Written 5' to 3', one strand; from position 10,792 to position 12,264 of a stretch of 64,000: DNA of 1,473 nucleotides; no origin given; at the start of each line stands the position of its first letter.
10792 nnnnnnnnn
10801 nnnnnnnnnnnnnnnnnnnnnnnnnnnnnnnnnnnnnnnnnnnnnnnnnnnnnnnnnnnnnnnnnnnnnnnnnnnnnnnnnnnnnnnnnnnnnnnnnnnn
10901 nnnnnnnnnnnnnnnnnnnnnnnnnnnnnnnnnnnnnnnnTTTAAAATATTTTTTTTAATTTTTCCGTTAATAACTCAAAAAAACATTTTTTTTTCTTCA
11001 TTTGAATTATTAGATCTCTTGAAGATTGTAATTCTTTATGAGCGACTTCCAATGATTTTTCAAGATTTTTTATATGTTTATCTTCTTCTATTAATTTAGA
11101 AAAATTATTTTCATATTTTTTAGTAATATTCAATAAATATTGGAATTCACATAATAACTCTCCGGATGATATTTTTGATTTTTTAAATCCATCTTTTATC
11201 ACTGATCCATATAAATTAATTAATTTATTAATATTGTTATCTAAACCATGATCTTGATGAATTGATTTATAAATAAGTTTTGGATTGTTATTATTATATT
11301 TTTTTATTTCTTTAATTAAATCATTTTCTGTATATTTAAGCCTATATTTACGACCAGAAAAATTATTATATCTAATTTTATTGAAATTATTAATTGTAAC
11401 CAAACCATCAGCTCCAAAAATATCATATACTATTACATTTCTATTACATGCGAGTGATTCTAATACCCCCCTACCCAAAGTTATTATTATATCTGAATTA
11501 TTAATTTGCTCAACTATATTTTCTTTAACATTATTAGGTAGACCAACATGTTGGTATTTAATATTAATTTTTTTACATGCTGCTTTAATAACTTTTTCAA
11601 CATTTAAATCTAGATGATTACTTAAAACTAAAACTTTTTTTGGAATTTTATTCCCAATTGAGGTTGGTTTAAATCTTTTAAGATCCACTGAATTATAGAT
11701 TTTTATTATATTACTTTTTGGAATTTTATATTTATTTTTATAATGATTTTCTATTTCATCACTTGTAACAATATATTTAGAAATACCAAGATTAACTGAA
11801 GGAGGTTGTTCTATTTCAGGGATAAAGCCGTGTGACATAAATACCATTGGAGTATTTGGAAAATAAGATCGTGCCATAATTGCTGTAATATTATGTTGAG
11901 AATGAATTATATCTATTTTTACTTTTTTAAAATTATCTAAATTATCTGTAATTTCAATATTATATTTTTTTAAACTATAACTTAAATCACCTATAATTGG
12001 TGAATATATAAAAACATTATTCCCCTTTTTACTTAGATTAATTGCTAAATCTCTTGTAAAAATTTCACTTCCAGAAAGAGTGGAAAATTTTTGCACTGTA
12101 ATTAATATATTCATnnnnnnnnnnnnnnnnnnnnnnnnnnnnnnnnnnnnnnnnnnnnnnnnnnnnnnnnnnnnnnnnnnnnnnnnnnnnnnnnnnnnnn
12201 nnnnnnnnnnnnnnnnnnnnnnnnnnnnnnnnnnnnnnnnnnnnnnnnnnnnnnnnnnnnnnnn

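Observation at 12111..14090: Wzt/TagH-type ABC exporter ATPase fused to a GT2-like glycosyltransferase domain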

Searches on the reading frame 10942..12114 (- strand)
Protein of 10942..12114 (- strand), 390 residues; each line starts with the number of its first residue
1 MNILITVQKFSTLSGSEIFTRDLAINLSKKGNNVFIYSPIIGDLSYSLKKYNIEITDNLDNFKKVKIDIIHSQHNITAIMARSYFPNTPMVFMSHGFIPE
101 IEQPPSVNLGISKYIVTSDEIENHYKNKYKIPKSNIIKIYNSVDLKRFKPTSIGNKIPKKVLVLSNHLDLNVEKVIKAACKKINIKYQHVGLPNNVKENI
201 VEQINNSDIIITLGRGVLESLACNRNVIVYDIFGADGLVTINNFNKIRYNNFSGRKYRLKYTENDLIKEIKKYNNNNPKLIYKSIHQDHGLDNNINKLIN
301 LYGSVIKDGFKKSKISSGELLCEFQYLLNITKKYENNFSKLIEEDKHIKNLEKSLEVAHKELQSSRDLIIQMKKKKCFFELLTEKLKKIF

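Call 3: search_protein_families(library=pfam, proteins=[window:10942-12114:-], max_evalue=0.1)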
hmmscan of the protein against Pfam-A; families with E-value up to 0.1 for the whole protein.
window:10942-12114:- (390 aa): 3 families
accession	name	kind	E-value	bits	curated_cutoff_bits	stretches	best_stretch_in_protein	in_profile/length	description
PF13439.12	Glyco_transf_4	-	3.5e-10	40.6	28.5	1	15-147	3-170/170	Glycosyltransferase Family 4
PF00307.36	CH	-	0.048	14.3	26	0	295-368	11-82/109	Calponin homology (CH) domain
PF00271.37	Helicase_C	-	0.055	14.2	23.5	0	155-212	12-69/110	Helicase conserved C-terminal domain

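Call 4: search_protein_families(library=ncbifam, proteins=[window:10942-12114:-], max_evalue=0.1)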
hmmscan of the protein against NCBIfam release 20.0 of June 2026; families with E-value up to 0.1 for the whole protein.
window:10942-12114:- (390 aa): 2 families
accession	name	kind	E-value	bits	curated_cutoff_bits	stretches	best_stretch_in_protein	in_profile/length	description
TIGR03088.1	stp2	hypoth_equivalog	3.7e-05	23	409.05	1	111-153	137-179/374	TIGR03088 family PEP-CTERM/XrtA system glycosyltransferase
TIGR00270.2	TIGR00270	equivalog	0.0028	17.5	110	1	268-367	43-139/159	multiprotein bridging factor aMBF1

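Call 56: search_solved_structures(query=A4, max_evalue=1, show_alignments=1)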
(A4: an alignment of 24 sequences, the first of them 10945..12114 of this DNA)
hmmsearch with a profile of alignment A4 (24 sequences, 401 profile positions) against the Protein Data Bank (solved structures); distinct sequences matched with E-value up to 1: 45.
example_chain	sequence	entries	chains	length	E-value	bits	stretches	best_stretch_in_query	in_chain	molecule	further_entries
7mi0_A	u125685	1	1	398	6.1e-05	25.1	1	19-169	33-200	Glycosyltransferase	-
9r1o_A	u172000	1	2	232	0.00021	23.4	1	275-387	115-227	sc-apCC-6-DPH-NR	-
8qad_A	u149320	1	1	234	0.00068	21.7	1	275-387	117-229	sc-apCC-6-LLIA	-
8x3q_C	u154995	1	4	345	0.027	16.4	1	18-133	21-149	Glycosyl transferase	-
7fg9_A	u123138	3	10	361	0.029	16.3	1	18-133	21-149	Glycosyl transferase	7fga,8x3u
7f09_A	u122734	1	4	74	0.055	15.4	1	301-375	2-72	Transcription factor E3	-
9h5f_A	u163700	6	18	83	0.062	15.2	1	300-376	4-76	Isoform M1 of Microphthalmia-associated transcription factor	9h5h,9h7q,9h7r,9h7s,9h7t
6b2z_d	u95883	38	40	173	0.12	14.3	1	289-387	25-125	ATP synthase subunit d, mitochondrial | ATP synthase subunit d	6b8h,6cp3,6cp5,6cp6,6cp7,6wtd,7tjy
8f29_7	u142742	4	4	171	0.13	14.2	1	289-387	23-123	ATP synthase subunit d, mitochondrial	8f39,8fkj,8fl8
4ath_A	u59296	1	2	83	0.13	14.2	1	300-375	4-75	MICROPHTHALMIA-ASSOCIATED TRANSCRIPTION FACTOR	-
4ati_A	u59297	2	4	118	0.17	13.8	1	287-375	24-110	MICROPHTHALMIA-ASSOCIATED TRANSCRIPTION FACTOR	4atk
6g1l_A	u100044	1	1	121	0.18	13.7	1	287-375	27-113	Microphthalmia-associated transcription factor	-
2p22_C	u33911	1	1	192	0.22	13.4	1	291-387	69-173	Protein SRN2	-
1gmj_A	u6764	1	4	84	0.35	12.8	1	337-387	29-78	ATPASE INHIBITOR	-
4fla_A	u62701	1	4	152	0.37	12.7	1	288-394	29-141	Regulation of nuclear pre-mRNA domain-containing protein 1B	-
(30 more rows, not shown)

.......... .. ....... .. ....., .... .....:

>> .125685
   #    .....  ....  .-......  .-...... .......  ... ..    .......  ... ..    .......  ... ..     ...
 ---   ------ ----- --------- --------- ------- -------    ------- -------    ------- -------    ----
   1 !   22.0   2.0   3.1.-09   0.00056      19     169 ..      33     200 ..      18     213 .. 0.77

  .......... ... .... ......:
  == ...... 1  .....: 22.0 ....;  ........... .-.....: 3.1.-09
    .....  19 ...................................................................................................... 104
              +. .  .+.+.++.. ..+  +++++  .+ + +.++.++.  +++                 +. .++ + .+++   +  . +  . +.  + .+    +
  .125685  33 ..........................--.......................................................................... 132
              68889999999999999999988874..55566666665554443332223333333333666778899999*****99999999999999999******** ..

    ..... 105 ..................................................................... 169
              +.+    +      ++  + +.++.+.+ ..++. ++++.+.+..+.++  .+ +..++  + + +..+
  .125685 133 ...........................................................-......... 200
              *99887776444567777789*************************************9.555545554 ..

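Call 57: search_protein_families(library=pfam, alignment_id=A4, max_evalue=0.01)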
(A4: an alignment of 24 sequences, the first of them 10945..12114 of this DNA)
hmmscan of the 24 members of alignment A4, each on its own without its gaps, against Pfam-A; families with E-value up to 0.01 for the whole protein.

A. member 1, window:10945-12114:- (390 aa): 1 family
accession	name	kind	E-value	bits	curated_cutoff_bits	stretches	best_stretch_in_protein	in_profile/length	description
PF13439.12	Glyco_transf_4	-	3.5e-10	40.6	28.5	1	15-147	3-170/170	Glycosyltransferase Family 4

B. families by the number of members that match (of 24 scanned): 25 families
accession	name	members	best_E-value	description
PF13439.12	Glyco_transf_4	22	2.9e-18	Glycosyltransferase Family 4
PF13579.12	Glyco_trans_4_4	7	6.8e-07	Glycosyl transferase 4-like domain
PF16994.11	Glyco_trans_4_5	6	0.00015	Glycosyl-transferase family 4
PF00534.26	Glycos_transf_1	4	6.1e-06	Glycosyl transferases group 1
PF13692.12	Glyco_trans_1_4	1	0.00021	Glycosyl transferases group 1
PF11559.13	ADIP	1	0.0003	Afadin- and alpha -actinin-Binding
PF02601.20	Exonuc_VII_L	1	0.00039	Exonuclease VII, large subunit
PF08614.16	ATG16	1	0.00046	Autophagy protein 16 (ATG16)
PF13477.12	Glyco_trans_4_2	1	0.0005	Glycosyl transferase 4-like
PF25764.1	KIF21A_4th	1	0.00066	KIF21A-like domain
PF09787.14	Golgin_A5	1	0.001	Golgin subfamily A member 5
PF12072.13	RNase_Y_N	1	0.0014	RNase Y N-terminal region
PF21007.2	FBF1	1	0.0016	Fas-binding factor 1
PF06005.17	ZapB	1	0.0024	Cell division protein ZapB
PF08657.15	DASH_Spc34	1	0.0027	DASH complex subunit Spc34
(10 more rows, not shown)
